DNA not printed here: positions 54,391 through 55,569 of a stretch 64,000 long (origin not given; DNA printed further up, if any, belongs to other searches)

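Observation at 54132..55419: Two secreted proteins built from eukaryote-like Cys-rich CPxGYYC repeats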

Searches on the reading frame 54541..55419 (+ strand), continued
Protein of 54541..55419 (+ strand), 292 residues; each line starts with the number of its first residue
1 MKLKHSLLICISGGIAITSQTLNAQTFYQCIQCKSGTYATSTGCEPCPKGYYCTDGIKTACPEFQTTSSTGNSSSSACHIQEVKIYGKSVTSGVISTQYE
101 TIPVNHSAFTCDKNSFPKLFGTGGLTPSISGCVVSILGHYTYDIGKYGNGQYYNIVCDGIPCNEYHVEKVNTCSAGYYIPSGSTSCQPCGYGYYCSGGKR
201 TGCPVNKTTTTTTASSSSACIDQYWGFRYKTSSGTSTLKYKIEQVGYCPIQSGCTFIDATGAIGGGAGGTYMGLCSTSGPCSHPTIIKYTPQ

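Call 25: search_protein_families(library=pfam, proteins=[P0007, P0008, P0010, P0013, P0017, P0022, P0033], max_evalue=0.01)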
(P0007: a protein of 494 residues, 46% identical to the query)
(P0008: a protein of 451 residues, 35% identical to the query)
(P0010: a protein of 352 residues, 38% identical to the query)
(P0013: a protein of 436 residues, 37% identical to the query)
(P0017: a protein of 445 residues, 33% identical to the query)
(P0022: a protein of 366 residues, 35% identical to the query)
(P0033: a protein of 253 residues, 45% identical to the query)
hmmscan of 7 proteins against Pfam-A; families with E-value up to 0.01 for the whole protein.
P0007 (494 aa): 4 families
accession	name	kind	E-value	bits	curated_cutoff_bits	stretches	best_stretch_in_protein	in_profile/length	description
PF07699.19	Ephrin_rec_like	-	1.7e-26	92.2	23.1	6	223-261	2-40/48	Tyrosine-protein kinase ephrin type A/B receptor-like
PF23091.2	TNFR_ELAPOR1_6th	-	2.3e-11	43.9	33.2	1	226-256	8-36/41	ELAPOR1-like, TNF receptor-like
PF07562.20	NCD3G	-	3.9e-10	39.9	38.9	0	20-46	28-53/54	Nine Cysteines Domain of family 3 GPCR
PF00020.24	TNFR_c6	-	0.0058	17.5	29.4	0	235-260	1-29/39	TNFR/NGFR cysteine-rich region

P0008 (451 aa): 4 families
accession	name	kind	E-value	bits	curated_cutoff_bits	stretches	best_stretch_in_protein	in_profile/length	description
PF07699.19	Ephrin_rec_like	-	6.2e-34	116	23.1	7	163-192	7-36/48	Tyrosine-protein kinase ephrin type A/B receptor-like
PF07562.20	NCD3G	-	3.1e-11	43.4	38.9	0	203-245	10-52/54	Nine Cysteines Domain of family 3 GPCR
PF23091.2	TNFR_ELAPOR1_6th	-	1.4e-08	34.9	33.2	2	49-84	2-36/41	ELAPOR1-like, TNF receptor-like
PF00020.24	TNFR_c6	-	1.1e-06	29.3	29.4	0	170-196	1-24/39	TNFR/NGFR cysteine-rich region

P0010 (352 aa): 3 families
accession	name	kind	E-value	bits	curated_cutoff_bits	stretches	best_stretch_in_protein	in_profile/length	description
PF07699.19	Ephrin_rec_like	-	2.7e-22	78.7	23.1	6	123-160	1-38/48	Tyrosine-protein kinase ephrin type A/B receptor-like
PF07562.20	NCD3G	-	3.7e-08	33.6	38.9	0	132-158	28-53/54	Nine Cysteines Domain of family 3 GPCR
PF23091.2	TNFR_ELAPOR1_6th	-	0.0018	18.6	33.2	1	195-230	2-36/41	ELAPOR1-like, TNF receptor-like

P0013 (436 aa): 1 family
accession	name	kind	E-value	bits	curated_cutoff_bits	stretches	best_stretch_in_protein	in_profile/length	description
PF07699.19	Ephrin_rec_like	-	2.3e-05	24.5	23.1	2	307-344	1-38/48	Tyrosine-protein kinase ephrin type A/B receptor-like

P0017 (445 aa): 1 family
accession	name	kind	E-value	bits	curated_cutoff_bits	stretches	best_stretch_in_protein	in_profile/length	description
PF07699.19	Ephrin_rec_like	-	0.0079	16.4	23.1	1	143-167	12-36/48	Tyrosine-protein kinase ephrin type A/B receptor-like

P0022 (366 aa): 4 families
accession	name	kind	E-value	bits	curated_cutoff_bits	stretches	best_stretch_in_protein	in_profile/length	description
PF07699.19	Ephrin_rec_like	-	1.6e-33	114.7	23.1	8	269-304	6-38/48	Tyrosine-protein kinase ephrin type A/B receptor-like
PF07562.20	NCD3G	-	5.7e-14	52.2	38.9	0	203-246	9-53/54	Nine Cysteines Domain of family 3 GPCR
PF23091.2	TNFR_ELAPOR1_6th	-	4.2e-12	46.2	33.2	2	26-65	2-37/41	ELAPOR1-like, TNF receptor-like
PF00020.24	TNFR_c6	-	7.1e-08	33.2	29.4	0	257-282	1-26/39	TNFR/NGFR cysteine-rich region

P0033 (253 aa): 3 families
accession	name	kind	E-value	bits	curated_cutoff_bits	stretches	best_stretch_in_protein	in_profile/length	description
PF23091.2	TNFR_ELAPOR1_6th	-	1.2e-07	31.9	33.2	2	29-51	13-36/41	ELAPOR1-like, TNF receptor-like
PF07699.19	Ephrin_rec_like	-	3.8e-07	30.2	23.1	2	64-96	1-34/48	Tyrosine-protein kinase ephrin type A/B receptor-like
PF07562.20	NCD3G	-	1e-05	25.7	38.9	0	27-52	26-53/54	Nine Cysteines Domain of family 3 GPCR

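Call 28: search_protein_families(library=pfam, proteins=[P0002, P0003, P0004, P0005, P0071, P0112, P0068], max_evalue=0.1)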
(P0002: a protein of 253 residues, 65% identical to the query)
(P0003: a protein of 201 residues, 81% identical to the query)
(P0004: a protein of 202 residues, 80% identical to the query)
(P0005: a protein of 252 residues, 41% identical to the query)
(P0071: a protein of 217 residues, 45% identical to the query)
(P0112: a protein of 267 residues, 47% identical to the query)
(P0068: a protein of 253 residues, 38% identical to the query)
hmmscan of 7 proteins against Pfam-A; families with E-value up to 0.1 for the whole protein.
P0002 (253 aa): 6 families
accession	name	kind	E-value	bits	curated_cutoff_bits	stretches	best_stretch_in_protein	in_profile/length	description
PF07699.19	Ephrin_rec_like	-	1.5e-11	44.3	23.1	4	85-131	1-48/48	Tyrosine-protein kinase ephrin type A/B receptor-like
PF07562.20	NCD3G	-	2.4e-09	37.4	38.9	3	61-104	9-53/54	Nine Cysteines Domain of family 3 GPCR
PF23091.2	TNFR_ELAPOR1_6th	-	2.9e-06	27.5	33.2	2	33-67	2-37/41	ELAPOR1-like, TNF receptor-like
PF00020.24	TNFR_c6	-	0.00074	20.3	29.4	2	114-139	1-26/39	TNFR/NGFR cysteine-rich region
PF15913.10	Furin-like_2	-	0.00089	19.9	28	1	57-121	34-96/102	Furin-like repeat, cysteine-rich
PF24634.1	DUF7631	-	0.098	13.6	27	1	92-111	2-21/50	Domain of unknown function (DUF7631)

P0003 (201 aa): 4 families
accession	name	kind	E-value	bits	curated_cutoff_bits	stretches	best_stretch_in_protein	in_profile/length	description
PF07699.19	Ephrin_rec_like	-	9.6e-06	25.7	23.1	2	85-129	1-48/48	Tyrosine-protein kinase ephrin type A/B receptor-like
PF07562.20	NCD3G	-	3.1e-05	24.2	38.9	2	23-52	22-53/54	Nine Cysteines Domain of family 3 GPCR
PF23091.2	TNFR_ELAPOR1_6th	-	0.0053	17.1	33.2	1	33-67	2-37/41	ELAPOR1-like, TNF receptor-like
PF00020.24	TNFR_c6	-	0.015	16.1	29.4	1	62-87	1-26/39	TNFR/NGFR cysteine-rich region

P0004 (202 aa): 4 families
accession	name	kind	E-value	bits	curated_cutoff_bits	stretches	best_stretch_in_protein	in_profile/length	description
PF07699.19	Ephrin_rec_like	-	5.7e-08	32.9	23.1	1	41-79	8-48/48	Tyrosine-protein kinase ephrin type A/B receptor-like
PF07562.20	NCD3G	-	5.3e-06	26.7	38.9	2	23-52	22-53/54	Nine Cysteines Domain of family 3 GPCR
PF23091.2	TNFR_ELAPOR1_6th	-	0.00012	22.3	33.2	1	33-67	2-37/41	ELAPOR1-like, TNF receptor-like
PF00020.24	TNFR_c6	-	0.023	15.5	29.4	1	62-87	1-26/39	TNFR/NGFR cysteine-rich region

P0005 (252 aa): 6 families
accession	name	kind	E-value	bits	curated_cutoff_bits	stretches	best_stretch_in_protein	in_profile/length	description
PF07699.19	Ephrin_rec_like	-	1e-12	48.1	23.1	3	85-131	1-48/48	Tyrosine-protein kinase ephrin type A/B receptor-like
PF07562.20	NCD3G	-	2.9e-09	37.1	38.9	2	61-104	9-53/54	Nine Cysteines Domain of family 3 GPCR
PF23091.2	TNFR_ELAPOR1_6th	-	1.8e-06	28.2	33.2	2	33-67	2-37/41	ELAPOR1-like, TNF receptor-like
PF00020.24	TNFR_c6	-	2e-05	25.3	29.4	2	114-142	1-29/39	TNFR/NGFR cysteine-rich region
PF15913.10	Furin-like_2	-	0.0031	18.2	28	1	57-121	34-96/102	Furin-like repeat, cysteine-rich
PF24634.1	DUF7631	-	0.084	13.8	27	0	93-113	3-23/50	Domain of unknown function (DUF7631)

P0071 (217 aa): 5 families
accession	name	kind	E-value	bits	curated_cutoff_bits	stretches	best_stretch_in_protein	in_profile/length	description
PF07699.19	Ephrin_rec_like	-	1e-22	80.1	23.1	4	33-81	1-48/48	Tyrosine-protein kinase ephrin type A/B receptor-like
PF07562.20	NCD3G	-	2e-09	37.6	38.9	3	23-50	25-54/54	Nine Cysteines Domain of family 3 GPCR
PF23091.2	TNFR_ELAPOR1_6th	-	2.7e-08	34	33.2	4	29-69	1-37/41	ELAPOR1-like, TNF receptor-like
PF00020.24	TNFR_c6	-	1.9e-06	28.6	29.4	3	44-80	1-37/39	TNFR/NGFR cysteine-rich region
PF25706.1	HCMV_UL116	-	0.041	13.5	30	1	10-119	41-149/336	Human cytomegalovirus UL116 protein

P0112 (267 aa): 4 families
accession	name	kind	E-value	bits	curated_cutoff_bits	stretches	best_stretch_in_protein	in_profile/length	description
PF07699.19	Ephrin_rec_like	-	1.5e-21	76.4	23.1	4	38-83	1-45/48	Tyrosine-protein kinase ephrin type A/B receptor-like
PF23091.2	TNFR_ELAPOR1_6th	-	3.3e-11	43.4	33.2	5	78-108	9-38/41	ELAPOR1-like, TNF receptor-like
PF07562.20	NCD3G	-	5.9e-11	42.5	38.9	4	31-57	28-53/54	Nine Cysteines Domain of family 3 GPCR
PF00020.24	TNFR_c6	-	0.00046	21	29.4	2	35-58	1-27/39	TNFR/NGFR cysteine-rich region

P0068 (253 aa): 5 families
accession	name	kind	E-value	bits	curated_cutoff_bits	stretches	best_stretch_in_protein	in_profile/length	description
PF07699.19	Ephrin_rec_like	-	3.9e-11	43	23.1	2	24-53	8-34/48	Tyrosine-protein kinase ephrin type A/B receptor-like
PF07562.20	NCD3G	-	3.6e-09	36.8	38.9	2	24-55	26-53/54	Nine Cysteines Domain of family 3 GPCR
PF23091.2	TNFR_ELAPOR1_6th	-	3.9e-05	23.9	33.2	1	103-139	1-36/41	ELAPOR1-like, TNF receptor-like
PF00020.24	TNFR_c6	-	0.0026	18.6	29.4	1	65-105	1-32/39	TNFR/NGFR cysteine-rich region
PF24634.1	DUF7631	-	0.055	14.4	27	0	114-128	3-17/50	Domain of unknown function (DUF7631)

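Call 29: search_protein_representatives(alignment_id=A1)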
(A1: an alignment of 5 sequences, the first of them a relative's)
Query: 5 sequences, 253 profile positions. Proteins with E-value up to 0.001 (for the whole library): 6613; up to 1e-10: 1773; up to 1e-30: 343. The best 150 are listed.
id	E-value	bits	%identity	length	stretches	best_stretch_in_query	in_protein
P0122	0.0e+00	1012.6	-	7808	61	45-159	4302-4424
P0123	1.1e-205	696.9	-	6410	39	46-183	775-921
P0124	5.7e-181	616.0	-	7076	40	46-158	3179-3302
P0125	3.7e-176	600.2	-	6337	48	25-106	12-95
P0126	4.9e-170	580.2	-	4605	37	32-182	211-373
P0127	2.1e-169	578.1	-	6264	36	28-158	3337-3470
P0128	2.9e-166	567.8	-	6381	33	47-157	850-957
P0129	8.4e-159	543.3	-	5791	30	29-160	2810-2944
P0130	1.1e-145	500.3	-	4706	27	27-164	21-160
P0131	2.6e-143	492.6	-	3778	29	47-165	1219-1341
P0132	7.8e-141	484.5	-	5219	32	29-158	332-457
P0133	9.3e-141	484.2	-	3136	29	41-165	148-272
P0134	2.3e-140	483.0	-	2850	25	38-188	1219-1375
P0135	2.5e-139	479.5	-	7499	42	23-168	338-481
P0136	2.8e-132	456.5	-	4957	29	29-170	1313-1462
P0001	3.1e-125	433.4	-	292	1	1-253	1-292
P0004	7.4e-115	399.4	-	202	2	130-253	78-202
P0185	4.0e-91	321.6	-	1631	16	41-165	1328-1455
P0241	1.7e-60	221.3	-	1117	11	30-165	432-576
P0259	1.0e-53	199.1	-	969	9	39-159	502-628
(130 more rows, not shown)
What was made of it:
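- Tried and rejected: It therefore says little about the nearest relatives (call 29).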

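Call 46: list_cluster_members(proteins=[P0122, P0123, P0126, P0133, P0185, P0241, P0259, P0008, P0010, P0013])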
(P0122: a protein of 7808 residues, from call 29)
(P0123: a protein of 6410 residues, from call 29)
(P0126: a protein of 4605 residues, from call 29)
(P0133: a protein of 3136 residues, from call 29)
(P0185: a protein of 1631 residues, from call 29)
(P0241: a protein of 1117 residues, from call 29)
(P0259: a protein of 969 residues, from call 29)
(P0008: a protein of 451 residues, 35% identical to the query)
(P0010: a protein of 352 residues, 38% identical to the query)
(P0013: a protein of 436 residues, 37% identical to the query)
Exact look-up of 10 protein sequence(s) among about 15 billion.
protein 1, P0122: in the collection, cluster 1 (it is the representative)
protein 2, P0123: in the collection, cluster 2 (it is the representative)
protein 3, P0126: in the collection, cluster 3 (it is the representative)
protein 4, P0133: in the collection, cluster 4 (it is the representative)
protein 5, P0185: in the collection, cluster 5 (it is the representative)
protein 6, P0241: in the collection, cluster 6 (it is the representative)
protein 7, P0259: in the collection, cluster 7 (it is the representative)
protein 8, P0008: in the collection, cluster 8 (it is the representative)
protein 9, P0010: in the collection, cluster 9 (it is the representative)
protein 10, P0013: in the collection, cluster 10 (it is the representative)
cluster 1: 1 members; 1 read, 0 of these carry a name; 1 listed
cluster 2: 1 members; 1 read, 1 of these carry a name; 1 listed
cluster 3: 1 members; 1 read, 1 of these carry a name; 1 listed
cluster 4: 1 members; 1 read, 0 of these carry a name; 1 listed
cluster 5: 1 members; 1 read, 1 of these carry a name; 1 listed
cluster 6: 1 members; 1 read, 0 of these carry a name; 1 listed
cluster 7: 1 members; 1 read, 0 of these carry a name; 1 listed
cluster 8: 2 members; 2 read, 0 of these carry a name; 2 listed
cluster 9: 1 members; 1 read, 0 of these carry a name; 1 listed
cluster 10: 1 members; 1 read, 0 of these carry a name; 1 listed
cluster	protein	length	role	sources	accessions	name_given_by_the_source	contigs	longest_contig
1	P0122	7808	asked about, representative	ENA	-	-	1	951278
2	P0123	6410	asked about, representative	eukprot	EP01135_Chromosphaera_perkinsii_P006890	Nk52_evm45s621 gene=Nk52_evmTU45s621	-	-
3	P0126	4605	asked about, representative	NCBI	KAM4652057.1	LOW QUALITY PROTEIN: uncharacterized protein O3C94_014393 [Discoglossus pictus]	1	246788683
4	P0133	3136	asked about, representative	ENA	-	-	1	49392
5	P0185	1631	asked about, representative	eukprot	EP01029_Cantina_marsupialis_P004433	TRINITY_DN14448_c0_g2_i1.p1 TRINITY_DN14448_c0_g2~~TRINITY_DN14448_c0_g2_i1.p1 ORF ...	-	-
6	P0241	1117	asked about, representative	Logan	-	-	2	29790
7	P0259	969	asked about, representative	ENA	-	-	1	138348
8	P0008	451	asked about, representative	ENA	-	-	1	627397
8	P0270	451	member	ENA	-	-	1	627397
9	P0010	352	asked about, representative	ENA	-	-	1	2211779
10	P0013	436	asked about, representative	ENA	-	-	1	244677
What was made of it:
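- The named top hits of the deep search are eukaryotes (calls 29, 46).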

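Call 47: predict_structure(alignment_id=A2)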
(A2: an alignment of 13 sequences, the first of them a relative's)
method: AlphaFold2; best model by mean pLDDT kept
length: 292 residues; sequences in the alignment: 13
mean_pLDDT: 55.6   pTM: 0.33
mean pLDDT of the five models: 55.6, 55.4, 53.5, 53.2, 51.4
residues with pLDDT >= 90: 24; 70-90: 75; 50-70: 18; < 50: 175
segments of 3 or more residues with pLDDT < 50: 1-18, 20-22, 84-169, 224-232, 234-292
pLDDT, mean of each block of 10 residues (from residue 1): 39 44 53 85 88 89 83 87 47 41 38 34 31 31 31 37 43 85 85 86 77 87 51 46 37 38 40 43 43 35
secondary structure, 60 per line:
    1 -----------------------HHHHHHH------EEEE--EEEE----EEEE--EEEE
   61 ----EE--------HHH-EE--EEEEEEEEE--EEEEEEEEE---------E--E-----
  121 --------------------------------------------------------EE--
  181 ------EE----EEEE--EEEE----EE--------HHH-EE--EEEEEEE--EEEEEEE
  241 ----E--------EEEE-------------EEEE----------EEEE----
elements in order: H24-30 E37-40 E43-46 E51-54 E57-60 E83-91 E94-102 E193-196 E199-202 E225-231 E234-240 E254-257 E271-274 E285-288
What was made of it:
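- On Pfam PF07699 Ephrin_rec_like (GCC2_GCC3): Modules have pLDDT 77-89 (call 47).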
